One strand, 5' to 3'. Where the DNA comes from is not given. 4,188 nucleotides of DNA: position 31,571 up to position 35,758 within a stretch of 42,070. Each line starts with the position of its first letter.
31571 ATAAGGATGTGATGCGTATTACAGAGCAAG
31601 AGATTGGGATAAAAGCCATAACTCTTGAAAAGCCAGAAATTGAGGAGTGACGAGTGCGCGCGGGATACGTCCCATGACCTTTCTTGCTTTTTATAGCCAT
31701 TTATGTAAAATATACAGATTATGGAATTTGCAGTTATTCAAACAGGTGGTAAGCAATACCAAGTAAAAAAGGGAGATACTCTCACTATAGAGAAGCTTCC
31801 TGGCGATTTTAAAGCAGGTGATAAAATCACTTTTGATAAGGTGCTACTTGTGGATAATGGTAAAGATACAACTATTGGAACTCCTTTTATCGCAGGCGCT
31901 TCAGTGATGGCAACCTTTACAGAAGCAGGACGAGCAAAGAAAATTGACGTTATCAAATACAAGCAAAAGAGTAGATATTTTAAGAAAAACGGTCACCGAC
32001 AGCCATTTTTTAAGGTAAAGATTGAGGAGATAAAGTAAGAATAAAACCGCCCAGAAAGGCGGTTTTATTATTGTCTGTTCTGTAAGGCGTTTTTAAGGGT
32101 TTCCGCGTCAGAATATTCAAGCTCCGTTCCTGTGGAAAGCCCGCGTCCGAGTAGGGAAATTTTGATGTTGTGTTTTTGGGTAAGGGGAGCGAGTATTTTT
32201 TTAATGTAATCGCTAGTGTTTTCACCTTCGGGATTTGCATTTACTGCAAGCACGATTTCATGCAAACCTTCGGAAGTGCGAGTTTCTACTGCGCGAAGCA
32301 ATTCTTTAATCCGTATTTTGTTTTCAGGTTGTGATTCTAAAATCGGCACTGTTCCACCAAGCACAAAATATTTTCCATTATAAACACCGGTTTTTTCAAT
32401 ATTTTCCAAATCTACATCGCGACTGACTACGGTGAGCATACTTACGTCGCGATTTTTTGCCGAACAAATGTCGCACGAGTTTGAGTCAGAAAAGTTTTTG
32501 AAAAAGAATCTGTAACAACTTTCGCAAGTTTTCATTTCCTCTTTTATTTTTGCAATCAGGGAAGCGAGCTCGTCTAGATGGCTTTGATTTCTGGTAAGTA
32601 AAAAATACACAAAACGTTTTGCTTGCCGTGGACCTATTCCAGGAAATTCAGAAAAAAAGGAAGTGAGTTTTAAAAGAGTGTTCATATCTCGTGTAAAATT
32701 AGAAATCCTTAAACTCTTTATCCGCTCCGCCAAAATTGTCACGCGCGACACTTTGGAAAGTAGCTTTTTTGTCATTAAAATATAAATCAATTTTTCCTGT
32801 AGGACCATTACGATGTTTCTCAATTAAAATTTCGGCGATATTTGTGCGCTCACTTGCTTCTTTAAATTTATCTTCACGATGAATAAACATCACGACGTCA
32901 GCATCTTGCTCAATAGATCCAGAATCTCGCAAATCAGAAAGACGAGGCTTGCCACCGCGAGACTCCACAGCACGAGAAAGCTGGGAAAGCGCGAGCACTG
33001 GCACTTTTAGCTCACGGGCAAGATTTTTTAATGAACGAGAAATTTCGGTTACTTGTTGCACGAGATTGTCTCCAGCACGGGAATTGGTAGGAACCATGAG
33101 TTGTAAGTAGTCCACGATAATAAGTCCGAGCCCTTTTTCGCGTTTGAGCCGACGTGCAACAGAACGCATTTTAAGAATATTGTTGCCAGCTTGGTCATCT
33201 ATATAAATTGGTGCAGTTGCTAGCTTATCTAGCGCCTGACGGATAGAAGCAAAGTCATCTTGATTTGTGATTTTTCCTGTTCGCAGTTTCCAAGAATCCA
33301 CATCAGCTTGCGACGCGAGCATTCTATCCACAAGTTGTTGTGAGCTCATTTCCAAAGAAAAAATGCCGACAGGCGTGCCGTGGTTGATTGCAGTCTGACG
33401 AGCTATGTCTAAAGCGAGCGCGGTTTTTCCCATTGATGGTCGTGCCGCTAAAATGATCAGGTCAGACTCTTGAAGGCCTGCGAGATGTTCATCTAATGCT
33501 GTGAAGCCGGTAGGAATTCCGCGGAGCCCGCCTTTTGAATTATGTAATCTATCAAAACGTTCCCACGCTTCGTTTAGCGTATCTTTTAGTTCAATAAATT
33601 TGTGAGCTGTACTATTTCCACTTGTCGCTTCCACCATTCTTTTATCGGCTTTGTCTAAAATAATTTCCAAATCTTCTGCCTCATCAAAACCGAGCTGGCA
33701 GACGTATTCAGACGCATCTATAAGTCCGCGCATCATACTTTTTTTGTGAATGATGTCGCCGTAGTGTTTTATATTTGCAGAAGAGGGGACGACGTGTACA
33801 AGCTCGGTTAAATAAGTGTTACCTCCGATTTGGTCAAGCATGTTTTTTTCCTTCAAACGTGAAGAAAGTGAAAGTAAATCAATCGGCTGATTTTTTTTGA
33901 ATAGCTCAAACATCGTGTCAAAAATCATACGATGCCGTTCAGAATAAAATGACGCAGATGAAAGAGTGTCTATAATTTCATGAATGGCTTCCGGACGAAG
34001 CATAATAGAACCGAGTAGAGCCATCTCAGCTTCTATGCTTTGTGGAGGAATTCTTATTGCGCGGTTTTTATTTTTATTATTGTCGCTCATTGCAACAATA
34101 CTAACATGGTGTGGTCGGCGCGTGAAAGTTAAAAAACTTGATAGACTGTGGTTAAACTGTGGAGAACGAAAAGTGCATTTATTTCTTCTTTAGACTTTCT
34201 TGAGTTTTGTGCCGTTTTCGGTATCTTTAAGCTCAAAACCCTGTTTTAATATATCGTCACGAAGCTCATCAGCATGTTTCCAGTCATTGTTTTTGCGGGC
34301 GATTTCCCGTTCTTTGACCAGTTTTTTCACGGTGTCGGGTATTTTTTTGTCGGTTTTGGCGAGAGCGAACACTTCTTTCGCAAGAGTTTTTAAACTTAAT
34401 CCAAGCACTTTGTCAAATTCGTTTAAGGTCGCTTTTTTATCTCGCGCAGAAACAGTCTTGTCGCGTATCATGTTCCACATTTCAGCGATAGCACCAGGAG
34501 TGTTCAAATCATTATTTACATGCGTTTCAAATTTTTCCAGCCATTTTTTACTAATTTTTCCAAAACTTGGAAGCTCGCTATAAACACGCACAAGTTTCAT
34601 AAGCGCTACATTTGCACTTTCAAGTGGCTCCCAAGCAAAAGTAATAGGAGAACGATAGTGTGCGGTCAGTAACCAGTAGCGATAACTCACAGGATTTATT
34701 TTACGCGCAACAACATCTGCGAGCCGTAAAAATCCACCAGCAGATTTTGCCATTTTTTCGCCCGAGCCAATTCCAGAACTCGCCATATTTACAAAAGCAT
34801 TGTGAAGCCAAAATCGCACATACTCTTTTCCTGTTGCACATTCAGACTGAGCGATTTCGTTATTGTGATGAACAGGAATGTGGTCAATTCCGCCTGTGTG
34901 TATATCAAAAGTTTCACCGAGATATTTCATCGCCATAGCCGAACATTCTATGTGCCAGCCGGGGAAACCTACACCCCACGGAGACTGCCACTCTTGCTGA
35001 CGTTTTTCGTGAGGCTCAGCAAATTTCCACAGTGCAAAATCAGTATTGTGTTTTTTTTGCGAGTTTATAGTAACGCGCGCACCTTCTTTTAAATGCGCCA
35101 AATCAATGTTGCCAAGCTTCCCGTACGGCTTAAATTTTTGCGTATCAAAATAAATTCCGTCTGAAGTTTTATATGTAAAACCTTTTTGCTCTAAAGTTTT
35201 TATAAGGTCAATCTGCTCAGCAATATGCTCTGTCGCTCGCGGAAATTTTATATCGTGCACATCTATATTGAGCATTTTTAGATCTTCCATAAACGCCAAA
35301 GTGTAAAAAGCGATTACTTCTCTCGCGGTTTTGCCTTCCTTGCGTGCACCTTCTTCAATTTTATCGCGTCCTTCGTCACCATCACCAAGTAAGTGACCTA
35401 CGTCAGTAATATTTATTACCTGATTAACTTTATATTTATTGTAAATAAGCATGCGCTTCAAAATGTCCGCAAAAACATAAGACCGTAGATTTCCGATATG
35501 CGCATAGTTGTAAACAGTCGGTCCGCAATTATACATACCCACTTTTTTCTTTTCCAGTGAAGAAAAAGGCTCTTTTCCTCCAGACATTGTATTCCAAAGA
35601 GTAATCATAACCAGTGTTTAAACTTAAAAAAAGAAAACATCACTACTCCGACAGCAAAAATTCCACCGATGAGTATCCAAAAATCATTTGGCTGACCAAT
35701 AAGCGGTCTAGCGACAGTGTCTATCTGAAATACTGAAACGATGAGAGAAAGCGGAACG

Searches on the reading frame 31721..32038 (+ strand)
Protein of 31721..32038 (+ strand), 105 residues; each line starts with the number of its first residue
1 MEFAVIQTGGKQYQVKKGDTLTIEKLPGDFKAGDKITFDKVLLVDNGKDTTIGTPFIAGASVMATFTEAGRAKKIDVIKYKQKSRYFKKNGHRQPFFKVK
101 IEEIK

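Call 86: search_protein_families(library=pfam, proteins=[window:31721-32038:+], max_evalue=0.001)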
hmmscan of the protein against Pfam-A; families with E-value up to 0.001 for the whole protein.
window:31721-32038:+ (105 aa): 1 family
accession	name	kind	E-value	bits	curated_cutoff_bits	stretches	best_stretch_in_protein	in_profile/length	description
PF00829.26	Ribosomal_L21p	-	2.5e-35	121.1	27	1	3-104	2-99/99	Ribosomal prokaryotic L21 protein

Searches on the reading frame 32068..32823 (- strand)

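Call 86: search_protein_families(library=pfam, proteins=[window:32068-32823:-], max_evalue=0.001)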
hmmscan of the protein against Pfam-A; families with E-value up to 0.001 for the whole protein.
window:32068-32823:- (251 aa): 4 families
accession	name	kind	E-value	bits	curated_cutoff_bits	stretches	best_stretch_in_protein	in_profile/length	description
PF13662.12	Toprim_4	-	4.7e-10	40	25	1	130-223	3-82/85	Toprim domain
PF21175.2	RecR_C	-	3.6e-07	29.9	22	1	228-251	1-24/24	RecR, C-terminal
PF21176.3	RecR_HhH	-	4.8e-07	29.9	27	1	53-92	4-43/45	RecR, helix-hairpin-helix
PF01751.28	Toprim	-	1.5e-05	25.5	23.1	1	131-223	3-94/96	Toprim domain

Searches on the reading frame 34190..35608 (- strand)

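Call 86: search_protein_families(library=pfam, proteins=[window:34190-35608:-], max_evalue=0.001)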
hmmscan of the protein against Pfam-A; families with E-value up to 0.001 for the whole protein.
window:34190-35608:- (472 aa): 5 families
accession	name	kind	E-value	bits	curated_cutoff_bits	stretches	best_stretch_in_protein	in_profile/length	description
PF01406.26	tRNA-synt_1e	-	6.6e-93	311.8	27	1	15-332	2-299/301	tRNA synthetases class I (C) catalytic domain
PF09334.17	tRNA-synt_1g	-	2.2e-10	40.3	20.1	1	34-158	12-126/391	tRNA synthetases class I (M)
PF23493.1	CysS_C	-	1e-06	29.2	23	1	422-463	3-44/51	Cysteinyl-tRNA ligase anticodon binding domain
PF09190.17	DALR_2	-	1.7e-05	25.7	22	1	359-406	1-56/57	DALR domain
PF02637.23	GatB_Yqey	-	0.00093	19.5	27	0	356-434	27-105/148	GatB domain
